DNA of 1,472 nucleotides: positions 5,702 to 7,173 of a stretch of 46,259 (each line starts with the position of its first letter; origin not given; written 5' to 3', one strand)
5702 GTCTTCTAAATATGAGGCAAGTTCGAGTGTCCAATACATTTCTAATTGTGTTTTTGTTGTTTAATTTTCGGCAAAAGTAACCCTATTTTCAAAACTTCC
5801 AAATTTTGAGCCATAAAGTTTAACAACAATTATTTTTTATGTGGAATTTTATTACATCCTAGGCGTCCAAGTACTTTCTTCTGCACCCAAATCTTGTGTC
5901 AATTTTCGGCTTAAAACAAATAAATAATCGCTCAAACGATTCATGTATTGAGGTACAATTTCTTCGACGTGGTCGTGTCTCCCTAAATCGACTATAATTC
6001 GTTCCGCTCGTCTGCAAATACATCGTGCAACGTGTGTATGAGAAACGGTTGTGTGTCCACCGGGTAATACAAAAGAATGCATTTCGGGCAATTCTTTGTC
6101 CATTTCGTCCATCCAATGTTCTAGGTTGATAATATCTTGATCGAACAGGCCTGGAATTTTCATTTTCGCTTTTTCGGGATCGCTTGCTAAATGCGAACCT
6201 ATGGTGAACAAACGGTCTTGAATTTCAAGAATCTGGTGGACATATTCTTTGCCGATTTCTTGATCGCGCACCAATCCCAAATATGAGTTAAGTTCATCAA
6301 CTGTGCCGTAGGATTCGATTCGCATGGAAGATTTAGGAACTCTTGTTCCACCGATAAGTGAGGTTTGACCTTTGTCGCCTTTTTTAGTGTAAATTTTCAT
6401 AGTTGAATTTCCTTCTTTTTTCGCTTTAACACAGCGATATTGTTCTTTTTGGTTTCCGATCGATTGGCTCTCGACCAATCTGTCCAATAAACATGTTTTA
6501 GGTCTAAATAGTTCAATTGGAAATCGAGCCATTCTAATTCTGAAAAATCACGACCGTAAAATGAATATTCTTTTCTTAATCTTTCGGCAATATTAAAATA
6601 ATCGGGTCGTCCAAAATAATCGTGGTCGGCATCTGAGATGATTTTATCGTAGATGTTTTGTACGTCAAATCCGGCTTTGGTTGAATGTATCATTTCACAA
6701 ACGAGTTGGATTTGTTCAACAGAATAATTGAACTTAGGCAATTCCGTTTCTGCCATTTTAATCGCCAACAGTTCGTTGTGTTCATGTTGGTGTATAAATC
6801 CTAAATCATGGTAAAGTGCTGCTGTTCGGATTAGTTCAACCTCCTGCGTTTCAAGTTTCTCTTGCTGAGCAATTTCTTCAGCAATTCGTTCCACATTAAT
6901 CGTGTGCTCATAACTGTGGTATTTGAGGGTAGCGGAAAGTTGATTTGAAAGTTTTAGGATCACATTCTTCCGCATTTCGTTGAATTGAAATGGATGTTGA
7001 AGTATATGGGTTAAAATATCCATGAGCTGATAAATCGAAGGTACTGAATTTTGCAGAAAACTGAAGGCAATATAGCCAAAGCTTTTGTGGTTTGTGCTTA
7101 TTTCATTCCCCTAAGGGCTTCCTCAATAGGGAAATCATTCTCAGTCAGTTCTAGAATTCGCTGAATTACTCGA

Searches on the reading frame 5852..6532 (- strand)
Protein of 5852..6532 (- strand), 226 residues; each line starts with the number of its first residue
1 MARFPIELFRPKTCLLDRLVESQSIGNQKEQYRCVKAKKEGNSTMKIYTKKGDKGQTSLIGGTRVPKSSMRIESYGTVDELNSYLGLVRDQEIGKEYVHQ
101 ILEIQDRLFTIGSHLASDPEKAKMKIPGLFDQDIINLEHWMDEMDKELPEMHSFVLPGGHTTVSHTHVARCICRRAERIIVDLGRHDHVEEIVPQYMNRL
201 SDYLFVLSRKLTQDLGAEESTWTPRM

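Call 31: search_protein_families(library=pfam, proteins=[window:5852-6532:-], max_evalue=0.001)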
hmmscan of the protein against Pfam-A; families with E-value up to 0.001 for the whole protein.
window:5852-6532:- (226 aa): 1 family
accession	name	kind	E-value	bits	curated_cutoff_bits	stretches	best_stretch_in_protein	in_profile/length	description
PF01923.23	Cob_adeno_trans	-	3.3e-59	200.2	24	1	47-210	1-170/171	Cobalamin adenosyltransferase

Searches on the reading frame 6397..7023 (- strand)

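Call 31: search_protein_families(library=pfam, proteins=[window:6397-7023:-], max_evalue=0.001)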
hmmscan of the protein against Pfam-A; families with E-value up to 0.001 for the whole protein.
window:6397-7023:- (208 aa): 1 family
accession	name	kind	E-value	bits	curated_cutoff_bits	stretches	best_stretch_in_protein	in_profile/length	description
PF01966.28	HD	-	1.7e-10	41.6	22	1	38-134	2-112/116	HD domain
